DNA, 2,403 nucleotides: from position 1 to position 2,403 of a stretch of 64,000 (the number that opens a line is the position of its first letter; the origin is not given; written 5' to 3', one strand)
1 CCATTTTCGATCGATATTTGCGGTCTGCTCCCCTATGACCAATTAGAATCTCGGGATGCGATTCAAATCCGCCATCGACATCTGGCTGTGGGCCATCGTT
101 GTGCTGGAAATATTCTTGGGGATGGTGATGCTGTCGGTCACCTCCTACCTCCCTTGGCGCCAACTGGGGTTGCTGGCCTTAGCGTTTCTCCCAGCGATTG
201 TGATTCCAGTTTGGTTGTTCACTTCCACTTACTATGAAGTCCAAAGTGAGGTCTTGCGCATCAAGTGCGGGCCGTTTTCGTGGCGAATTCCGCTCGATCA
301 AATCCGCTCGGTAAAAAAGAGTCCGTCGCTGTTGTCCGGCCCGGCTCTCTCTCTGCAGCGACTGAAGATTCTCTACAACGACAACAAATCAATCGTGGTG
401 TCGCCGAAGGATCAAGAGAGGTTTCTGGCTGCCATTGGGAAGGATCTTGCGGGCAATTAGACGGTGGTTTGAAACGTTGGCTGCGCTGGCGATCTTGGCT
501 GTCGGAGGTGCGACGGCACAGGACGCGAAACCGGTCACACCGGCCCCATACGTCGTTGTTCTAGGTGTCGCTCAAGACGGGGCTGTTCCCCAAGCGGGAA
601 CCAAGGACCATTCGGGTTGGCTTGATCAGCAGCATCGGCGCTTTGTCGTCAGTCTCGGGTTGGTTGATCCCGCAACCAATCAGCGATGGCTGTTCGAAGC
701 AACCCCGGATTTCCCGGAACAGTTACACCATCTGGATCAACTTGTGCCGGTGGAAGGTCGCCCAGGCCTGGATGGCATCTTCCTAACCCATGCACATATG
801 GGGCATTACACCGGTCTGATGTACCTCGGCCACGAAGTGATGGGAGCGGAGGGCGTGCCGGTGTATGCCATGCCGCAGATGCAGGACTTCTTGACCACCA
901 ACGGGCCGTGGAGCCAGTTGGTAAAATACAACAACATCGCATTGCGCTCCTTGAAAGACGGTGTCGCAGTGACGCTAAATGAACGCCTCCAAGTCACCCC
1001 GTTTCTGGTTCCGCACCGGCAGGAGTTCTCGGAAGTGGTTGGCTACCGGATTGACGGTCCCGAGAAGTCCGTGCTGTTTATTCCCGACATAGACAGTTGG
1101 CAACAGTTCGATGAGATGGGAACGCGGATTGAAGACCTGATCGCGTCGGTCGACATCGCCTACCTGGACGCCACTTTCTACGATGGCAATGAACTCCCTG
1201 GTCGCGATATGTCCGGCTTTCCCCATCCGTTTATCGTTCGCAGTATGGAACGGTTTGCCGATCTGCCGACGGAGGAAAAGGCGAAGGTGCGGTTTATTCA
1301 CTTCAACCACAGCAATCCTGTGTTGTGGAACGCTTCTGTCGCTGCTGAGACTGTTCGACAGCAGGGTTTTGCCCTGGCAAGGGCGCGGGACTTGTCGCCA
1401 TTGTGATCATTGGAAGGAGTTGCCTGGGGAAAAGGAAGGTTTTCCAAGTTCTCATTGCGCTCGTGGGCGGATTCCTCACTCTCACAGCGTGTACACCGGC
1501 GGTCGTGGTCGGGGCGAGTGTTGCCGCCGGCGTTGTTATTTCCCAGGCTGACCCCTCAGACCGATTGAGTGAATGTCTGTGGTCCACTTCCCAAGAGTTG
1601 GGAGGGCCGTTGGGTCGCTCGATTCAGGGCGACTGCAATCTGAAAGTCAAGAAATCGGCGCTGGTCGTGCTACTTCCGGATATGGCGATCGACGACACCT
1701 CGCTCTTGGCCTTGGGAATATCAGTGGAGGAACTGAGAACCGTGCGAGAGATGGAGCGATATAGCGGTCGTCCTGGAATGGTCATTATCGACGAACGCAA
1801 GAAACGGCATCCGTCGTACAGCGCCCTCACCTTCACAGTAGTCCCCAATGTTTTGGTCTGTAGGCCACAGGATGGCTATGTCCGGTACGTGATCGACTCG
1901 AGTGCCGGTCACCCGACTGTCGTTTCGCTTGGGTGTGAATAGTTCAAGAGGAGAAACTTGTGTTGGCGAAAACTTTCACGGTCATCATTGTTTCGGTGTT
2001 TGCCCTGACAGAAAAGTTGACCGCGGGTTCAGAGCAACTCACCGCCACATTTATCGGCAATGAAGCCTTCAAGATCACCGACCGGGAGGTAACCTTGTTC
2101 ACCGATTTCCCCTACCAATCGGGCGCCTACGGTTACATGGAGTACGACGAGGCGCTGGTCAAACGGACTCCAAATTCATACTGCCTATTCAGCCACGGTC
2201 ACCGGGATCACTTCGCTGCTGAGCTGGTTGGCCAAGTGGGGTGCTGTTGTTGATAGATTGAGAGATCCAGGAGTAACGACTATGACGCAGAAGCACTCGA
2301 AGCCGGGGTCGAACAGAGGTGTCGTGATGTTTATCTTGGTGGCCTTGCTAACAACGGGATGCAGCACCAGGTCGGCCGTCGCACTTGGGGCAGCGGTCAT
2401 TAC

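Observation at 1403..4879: Three paralogous Cys-pair lipoproteins interleaved with MBL-fold and hotdog genes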

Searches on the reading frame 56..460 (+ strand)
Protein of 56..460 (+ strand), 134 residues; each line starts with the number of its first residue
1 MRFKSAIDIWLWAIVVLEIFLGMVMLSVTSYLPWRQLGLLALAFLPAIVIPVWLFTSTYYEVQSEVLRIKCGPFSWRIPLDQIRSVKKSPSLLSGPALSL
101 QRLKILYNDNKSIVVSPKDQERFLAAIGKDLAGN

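Call 7: search_protein_families(library=pfam, proteins=[window:56-460:+], max_evalue=1)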
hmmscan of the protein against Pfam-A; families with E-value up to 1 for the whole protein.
window:56-460:+ (134 aa): 2 families
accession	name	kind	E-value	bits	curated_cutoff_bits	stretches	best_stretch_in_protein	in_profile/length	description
PF06713.17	bPH_4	-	5.4e-24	84.5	22.9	1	58-129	1-72/74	Bacterial PH domain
PF10882.14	bPH_5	-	0.0001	22.7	22.5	2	60-92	3-35/100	Bacterial PH domain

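Call 8: search_protein_families(library=ncbifam, proteins=[window:56-460:+], max_evalue=1)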
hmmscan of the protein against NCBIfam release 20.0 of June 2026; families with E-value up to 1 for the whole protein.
window:56-460:+ (134 aa): 0 families

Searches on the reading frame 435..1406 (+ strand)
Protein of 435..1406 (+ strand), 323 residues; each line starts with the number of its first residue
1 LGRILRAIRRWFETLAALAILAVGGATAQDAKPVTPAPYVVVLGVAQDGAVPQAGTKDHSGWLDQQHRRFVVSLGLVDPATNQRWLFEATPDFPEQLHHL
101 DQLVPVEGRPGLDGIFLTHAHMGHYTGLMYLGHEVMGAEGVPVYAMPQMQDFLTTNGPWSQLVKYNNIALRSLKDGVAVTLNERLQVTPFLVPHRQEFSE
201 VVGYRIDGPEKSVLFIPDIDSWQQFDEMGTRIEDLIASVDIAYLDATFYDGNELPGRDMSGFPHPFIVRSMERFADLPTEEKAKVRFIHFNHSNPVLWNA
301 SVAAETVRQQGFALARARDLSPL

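Call 7: search_protein_families(library=pfam, proteins=[window:435-1406:+], max_evalue=1)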
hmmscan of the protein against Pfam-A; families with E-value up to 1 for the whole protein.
window:435-1406:+ (323 aa): 2 families
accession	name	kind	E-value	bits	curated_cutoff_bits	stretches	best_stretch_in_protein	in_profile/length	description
PF12706.13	Lactamase_B_2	-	1.6e-21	77.3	27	1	84-278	2-191/200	Beta-lactamase superfamily domain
PF00753.33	Lactamase_B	-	0.02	15.3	22.7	1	109-133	41-65/196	Metallo-beta-lactamase superfamily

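Call 8: search_protein_families(library=ncbifam, proteins=[window:435-1406:+], max_evalue=1)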
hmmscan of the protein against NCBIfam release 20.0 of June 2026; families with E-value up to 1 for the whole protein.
window:435-1406:+ (323 aa): 11 families
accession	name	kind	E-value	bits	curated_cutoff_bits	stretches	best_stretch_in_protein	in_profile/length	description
TIGR02108.2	PQQ_syn_pqqB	equivalog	6.9e-24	84.8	245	1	40-316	2-291/298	pyrroloquinoline quinone biosynthesis protein PqqB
NF002553.0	PRK02113.1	equivalog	4.1e-05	23.1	386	1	40-207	3-162/252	MBL fold metallo-hydrolase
TIGR02651.1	RNase_Z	equivalog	0.00096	18.3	292.95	1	112-214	52-155/302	ribonuclease Z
NF000800.0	PRK00055.1-1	equivalog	0.0017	17.4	398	1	72-211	22-155/305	ribonuclease Z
NF000801.0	PRK00055.1-3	equivalog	0.0024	17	252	1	112-212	54-158/307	ribonuclease Z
TIGR03307.1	PhnP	equivalog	0.0025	17.2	272.25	1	111-219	66-163/249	phosphonate metabolism protein PhnP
NF038231.1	MBL_Geo_Pelo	equivalog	0.011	15.4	360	1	41-207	3-162/250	GPMC system MBL fold metallohydrolase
NF012229.1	bla_class_B_core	domain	0.043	14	100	1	95-183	36-117/139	metallo-beta-lactamase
NF002558.0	PRK02126.1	subfamily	0.051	12.5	315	0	112-128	48-64/345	ribonuclease Z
TIGR00649.1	MG423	subfamily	0.17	10.2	400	1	112-194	59-136/546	RNase J family beta-CASP ribonuclease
TIGR03675.1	arCOG00543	equivalog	0.27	9.4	580.2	1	111-152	228-266/631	beta-CASP ribonuclease aCPSF1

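Call 31: find_related_loci(query=A5, collection=genome_contigs, flank=10000)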
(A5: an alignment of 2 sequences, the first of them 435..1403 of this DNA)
Query A5 (323 aa) in genome_contigs; peptide patterns used: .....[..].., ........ (x = any residue, [..] = any of these).
92 stretches matched a pattern; 10 encode a relative of the query (tblastn E <= 1e-3); 10 distinct loci.
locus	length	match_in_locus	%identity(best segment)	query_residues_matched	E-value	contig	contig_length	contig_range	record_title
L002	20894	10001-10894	71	27-317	2e-142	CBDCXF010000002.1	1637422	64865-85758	MAG: Candidatus Multivoradales bacterium isolate 40da4510-5dea-4444-a7fb-8fa58cfcf4e7 genome assembly, contig: contig_2,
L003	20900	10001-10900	64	14-315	6e-133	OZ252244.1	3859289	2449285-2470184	MAG: Gemmatimonadales bacterium isolate 778196b6-71c8-4481-9959-de3bde75d7a7 genome assembly, chromosome: 1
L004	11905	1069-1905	63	37-315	4e-124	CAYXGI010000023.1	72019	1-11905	MAG TPA_asm: uncultured Phycisphaerales bacterium isolate binchicken_co147_286 genome assembly, contig: NODE_1161_length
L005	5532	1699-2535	62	38-316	2e-120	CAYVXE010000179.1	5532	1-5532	MAG TPA_asm: uncultured Calditrichaceae bacterium isolate binchicken_co253_176 genome assembly, contig: NODE_13350_lengt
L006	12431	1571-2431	54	37-323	3e-106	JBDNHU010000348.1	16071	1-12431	MAG: Mariniblastus sp. isolate concoct.38.ELB k141_573817, whole genome shotgun sequence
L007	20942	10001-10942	51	10-315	9e-106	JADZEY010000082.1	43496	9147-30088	MAG: Armatimonadota bacterium isolate SJ842 c_000000991581, whole genome shotgun sequence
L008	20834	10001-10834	55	38-315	8e-104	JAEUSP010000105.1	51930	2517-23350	MAG: Chlorobiota bacterium isolate new MAG-306 k141_2698935, whole genome shotgun sequence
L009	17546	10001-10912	51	9-316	4e-100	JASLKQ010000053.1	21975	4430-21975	MAG: Verrucomicrobiota bacterium isolate ETNP1_MAG_4 NODE_53_length_21975_cov_4.257192, whole genome shotgun sequence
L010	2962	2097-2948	53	9-296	5e-99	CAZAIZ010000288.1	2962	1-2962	MAG TPA_asm: uncultured Pedosphaera sp. isolate SRP260945_co1_342 genome assembly, contig: NODE_75576_length_2962_cov_9.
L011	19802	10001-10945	57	6-316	1e-113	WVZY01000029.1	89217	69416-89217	MAG: Candidatus Latescibacterota bacterium isolate CS4-C107 C_merged_R1_(paired)_contig_805, whole genome shotgun sequen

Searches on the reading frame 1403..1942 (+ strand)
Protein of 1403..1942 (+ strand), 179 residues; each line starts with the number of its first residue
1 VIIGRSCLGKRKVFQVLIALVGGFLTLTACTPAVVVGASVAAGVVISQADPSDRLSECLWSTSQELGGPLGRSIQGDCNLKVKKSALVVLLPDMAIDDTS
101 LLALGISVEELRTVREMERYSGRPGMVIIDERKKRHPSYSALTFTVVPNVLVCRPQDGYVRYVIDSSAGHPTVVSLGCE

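Call 7: search_protein_families(library=pfam, proteins=[window:1403-1942:+], max_evalue=1)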
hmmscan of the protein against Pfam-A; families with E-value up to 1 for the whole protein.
window:1403-1942:+ (179 aa): 1 family
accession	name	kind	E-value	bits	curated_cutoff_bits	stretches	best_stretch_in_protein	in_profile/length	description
PF06596.16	PsbX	-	0.79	10.2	25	0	27-54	12-37/38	Photosystem II reaction centre X protein (PsbX)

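Call 8: search_protein_families(library=ncbifam, proteins=[window:1403-1942:+], max_evalue=1)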
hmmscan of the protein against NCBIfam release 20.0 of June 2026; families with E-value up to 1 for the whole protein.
window:1403-1942:+ (179 aa): 0 families

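Call 69: search_protein_families(library=padloc, proteins=[window:1403-1942:+], max_evalue=0.1)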
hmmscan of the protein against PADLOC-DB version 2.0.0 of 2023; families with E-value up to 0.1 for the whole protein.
window:1403-1942:+ (179 aa): 1 family
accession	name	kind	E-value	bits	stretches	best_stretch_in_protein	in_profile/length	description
PDLC04140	mad8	-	0.033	11.7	1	77-131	151-199/314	mads_8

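Call 70: search_protein_families(library=phrogs, proteins=[window:1403-1942:+], max_evalue=0.1)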
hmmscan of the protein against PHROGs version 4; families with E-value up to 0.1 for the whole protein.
window:1403-1942:+ (179 aa): 0 families

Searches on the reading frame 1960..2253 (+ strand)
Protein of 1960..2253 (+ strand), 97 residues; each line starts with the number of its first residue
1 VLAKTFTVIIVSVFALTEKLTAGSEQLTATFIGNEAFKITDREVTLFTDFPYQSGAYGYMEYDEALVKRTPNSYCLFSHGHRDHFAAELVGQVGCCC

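Call 7: search_protein_families(library=pfam, proteins=[window:1960-2253:+], max_evalue=1)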
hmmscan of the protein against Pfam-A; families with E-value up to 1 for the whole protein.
window:1960-2253:+ (97 aa): 3 families
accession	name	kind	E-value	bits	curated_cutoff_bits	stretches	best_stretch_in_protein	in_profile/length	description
PF13483.12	Lactamase_B_3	-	0.0065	16.9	24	1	30-90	3-55/160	Beta-lactamase superfamily domain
PF16640.11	Big_3_5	-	0.19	12.8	35.5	1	15-38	54-76/88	Bacterial Ig-like domain (group 3)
PF00505.25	HMG_box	-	0.22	12.4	25.4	1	67-88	1-22/69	HMG (high mobility group) box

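Call 8: search_protein_families(library=ncbifam, proteins=[window:1960-2253:+], max_evalue=1)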
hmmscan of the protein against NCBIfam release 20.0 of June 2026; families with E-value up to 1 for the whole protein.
window:1960-2253:+ (97 aa): 2 families
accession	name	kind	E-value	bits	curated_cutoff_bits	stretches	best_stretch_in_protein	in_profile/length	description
NF001911.0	PRK00685.1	equivalog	0.015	14.8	144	1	30-86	4-55/228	metal-dependent hydrolase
NF052405.1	NOV5WD8W_fam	equivalog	0.032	14.1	170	1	7-69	16-77/137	NOV5WD8W family nitrogen cycling protein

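Call 69: search_protein_families(library=padloc, proteins=[window:1960-2253:+], max_evalue=0.1)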
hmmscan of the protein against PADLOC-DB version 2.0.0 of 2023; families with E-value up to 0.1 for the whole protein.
window:1960-2253:+ (97 aa): 0 families
